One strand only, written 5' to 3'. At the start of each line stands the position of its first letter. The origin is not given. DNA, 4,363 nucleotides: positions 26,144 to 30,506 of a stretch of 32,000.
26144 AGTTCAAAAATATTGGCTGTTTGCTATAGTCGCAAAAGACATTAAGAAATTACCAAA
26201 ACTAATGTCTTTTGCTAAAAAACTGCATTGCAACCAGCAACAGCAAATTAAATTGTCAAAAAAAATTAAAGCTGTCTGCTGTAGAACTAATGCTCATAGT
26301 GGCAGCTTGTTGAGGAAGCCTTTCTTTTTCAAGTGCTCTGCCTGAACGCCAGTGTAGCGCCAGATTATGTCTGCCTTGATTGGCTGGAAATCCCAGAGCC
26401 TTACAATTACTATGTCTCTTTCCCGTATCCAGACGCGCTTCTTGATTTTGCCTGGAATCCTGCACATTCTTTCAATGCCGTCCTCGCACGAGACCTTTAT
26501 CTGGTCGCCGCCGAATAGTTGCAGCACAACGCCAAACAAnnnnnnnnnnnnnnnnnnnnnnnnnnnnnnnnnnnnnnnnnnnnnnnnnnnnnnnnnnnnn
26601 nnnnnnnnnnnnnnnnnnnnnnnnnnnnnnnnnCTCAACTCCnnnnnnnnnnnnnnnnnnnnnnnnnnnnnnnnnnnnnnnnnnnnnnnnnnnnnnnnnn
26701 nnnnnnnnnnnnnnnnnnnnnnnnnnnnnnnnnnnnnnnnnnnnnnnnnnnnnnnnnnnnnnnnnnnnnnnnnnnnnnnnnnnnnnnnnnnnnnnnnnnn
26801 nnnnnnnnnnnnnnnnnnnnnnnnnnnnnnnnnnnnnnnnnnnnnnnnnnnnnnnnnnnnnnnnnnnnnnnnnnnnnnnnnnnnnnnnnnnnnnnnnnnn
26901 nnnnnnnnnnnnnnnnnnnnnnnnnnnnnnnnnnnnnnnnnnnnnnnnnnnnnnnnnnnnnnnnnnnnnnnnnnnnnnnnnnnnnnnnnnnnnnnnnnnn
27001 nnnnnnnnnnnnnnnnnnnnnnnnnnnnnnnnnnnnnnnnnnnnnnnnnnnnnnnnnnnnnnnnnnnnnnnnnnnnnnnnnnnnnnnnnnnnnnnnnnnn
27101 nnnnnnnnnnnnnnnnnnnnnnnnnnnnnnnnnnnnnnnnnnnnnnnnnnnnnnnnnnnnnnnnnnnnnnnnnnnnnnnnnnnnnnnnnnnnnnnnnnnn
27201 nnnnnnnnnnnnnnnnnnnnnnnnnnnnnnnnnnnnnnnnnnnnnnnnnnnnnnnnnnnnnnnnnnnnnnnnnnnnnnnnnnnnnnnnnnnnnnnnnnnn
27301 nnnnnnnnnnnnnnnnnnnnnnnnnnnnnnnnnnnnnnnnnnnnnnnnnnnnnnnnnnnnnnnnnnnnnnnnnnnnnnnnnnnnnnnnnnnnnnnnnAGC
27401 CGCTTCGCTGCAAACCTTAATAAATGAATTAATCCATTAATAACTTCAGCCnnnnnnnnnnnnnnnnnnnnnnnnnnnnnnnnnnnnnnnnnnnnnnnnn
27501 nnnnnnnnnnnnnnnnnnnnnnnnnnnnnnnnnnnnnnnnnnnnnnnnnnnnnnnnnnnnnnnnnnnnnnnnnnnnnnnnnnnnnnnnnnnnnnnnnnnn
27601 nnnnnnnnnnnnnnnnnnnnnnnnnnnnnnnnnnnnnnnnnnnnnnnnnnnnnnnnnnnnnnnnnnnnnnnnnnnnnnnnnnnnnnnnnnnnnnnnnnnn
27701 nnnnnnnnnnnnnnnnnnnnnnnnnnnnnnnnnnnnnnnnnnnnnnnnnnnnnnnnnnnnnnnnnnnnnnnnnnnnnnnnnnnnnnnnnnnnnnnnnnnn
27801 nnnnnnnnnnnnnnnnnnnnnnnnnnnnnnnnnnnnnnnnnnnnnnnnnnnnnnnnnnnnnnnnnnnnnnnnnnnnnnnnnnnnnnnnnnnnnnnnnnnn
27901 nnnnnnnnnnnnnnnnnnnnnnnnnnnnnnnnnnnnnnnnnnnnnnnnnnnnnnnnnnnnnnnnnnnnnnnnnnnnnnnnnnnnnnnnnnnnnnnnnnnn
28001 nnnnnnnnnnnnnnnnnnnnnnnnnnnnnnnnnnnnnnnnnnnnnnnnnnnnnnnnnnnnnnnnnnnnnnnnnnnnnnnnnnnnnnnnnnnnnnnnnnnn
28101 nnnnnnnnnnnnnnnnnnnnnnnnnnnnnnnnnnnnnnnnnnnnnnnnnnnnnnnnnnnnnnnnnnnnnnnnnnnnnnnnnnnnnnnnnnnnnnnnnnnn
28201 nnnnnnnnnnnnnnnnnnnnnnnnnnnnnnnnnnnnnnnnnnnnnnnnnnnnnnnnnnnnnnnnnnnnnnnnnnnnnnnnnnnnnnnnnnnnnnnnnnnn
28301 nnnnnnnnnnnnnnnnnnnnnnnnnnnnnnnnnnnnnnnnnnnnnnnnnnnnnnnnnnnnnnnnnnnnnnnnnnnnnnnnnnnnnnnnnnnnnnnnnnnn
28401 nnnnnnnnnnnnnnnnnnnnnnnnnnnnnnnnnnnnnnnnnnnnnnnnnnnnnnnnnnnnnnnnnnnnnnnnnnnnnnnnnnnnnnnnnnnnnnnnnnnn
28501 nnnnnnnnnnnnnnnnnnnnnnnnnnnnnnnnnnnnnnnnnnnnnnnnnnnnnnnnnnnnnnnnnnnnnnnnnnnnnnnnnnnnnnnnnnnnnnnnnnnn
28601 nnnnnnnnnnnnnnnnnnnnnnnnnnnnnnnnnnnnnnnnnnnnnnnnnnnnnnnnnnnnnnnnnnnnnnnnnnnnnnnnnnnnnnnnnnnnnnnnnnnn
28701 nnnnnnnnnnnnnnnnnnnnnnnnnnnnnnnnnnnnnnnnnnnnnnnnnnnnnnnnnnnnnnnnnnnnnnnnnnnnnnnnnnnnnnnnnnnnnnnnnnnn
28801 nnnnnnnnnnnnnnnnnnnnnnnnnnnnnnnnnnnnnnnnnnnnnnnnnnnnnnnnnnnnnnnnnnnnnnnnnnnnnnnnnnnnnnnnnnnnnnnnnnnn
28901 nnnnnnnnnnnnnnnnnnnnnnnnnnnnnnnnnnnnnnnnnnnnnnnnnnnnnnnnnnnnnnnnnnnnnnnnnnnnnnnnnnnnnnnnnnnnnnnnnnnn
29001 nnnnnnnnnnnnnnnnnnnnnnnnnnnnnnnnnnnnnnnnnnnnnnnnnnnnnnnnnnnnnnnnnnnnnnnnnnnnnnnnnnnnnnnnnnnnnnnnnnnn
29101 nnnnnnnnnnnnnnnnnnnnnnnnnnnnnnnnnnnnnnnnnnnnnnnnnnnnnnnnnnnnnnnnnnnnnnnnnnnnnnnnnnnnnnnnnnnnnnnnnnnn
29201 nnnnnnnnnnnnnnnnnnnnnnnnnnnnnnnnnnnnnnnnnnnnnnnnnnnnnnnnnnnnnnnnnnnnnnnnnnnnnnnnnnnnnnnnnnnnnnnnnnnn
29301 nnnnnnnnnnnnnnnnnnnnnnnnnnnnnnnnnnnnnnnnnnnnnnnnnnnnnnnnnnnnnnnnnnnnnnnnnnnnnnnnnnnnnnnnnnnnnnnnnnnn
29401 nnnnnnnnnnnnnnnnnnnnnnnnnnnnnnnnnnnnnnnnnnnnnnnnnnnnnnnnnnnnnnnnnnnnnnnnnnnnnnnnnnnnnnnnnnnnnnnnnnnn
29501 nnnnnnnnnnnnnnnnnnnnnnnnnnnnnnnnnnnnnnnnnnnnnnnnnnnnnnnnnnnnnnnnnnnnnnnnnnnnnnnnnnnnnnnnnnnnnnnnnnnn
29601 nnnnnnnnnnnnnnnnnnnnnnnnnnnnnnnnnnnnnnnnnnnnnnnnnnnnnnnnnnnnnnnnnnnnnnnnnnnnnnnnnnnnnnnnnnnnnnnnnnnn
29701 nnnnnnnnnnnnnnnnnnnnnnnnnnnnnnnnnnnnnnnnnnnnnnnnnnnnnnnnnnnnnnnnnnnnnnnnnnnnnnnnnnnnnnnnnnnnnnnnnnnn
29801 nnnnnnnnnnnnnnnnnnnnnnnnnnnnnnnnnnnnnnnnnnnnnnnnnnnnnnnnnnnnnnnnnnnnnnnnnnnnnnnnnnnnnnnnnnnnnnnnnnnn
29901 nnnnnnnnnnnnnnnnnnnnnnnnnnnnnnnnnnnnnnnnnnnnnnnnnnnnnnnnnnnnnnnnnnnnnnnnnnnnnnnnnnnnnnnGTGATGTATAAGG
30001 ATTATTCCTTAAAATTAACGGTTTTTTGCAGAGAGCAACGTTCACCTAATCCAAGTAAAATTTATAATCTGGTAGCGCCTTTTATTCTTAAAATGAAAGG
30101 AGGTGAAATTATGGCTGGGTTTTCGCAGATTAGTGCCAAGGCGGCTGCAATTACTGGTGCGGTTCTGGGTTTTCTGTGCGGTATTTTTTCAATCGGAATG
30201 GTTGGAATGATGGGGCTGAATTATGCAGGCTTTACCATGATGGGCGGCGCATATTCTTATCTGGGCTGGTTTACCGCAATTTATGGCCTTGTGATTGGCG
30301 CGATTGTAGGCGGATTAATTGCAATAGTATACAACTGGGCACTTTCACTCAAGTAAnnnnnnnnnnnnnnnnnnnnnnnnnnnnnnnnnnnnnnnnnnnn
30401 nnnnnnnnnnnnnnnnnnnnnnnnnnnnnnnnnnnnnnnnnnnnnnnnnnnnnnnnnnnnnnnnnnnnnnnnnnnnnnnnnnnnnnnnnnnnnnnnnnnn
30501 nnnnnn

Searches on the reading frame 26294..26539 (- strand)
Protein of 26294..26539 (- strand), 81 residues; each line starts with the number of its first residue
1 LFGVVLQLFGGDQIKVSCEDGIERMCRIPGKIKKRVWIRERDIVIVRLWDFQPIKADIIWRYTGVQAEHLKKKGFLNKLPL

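Call 10: search_protein_families(library=pfam, proteins=[window:26294-26539:-])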
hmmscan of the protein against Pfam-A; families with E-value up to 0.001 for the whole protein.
window:26294-26539:- (81 aa): 1 family
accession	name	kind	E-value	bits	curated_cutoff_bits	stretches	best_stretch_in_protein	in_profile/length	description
PF01176.25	eIF-1a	-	4.8e-22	77.8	30.2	1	1-61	3-64/64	Translation initiation factor 1A / IF-1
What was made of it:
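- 26294..26539 (-): aIF1A gene, flanking the composite (context, not part of the element). PF01176, E=4.8e-22 (call 10).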

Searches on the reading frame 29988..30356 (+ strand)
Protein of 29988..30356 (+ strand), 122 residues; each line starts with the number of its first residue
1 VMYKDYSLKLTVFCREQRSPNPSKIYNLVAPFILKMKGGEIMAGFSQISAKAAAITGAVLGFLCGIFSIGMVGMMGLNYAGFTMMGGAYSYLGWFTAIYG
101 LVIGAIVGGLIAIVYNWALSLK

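Call 59: search_protein_families(library=pfam, proteins=[window:29988-30356:+], max_evalue=1)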
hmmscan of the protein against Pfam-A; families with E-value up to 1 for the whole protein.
window:29988-30356:+ (122 aa): 1 family
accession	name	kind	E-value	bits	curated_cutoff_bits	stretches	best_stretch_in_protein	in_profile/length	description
PF19382.4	DUF5957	-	0.49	10.9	23.8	1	53-107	4-55/59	Family of unknown function (DUF5957)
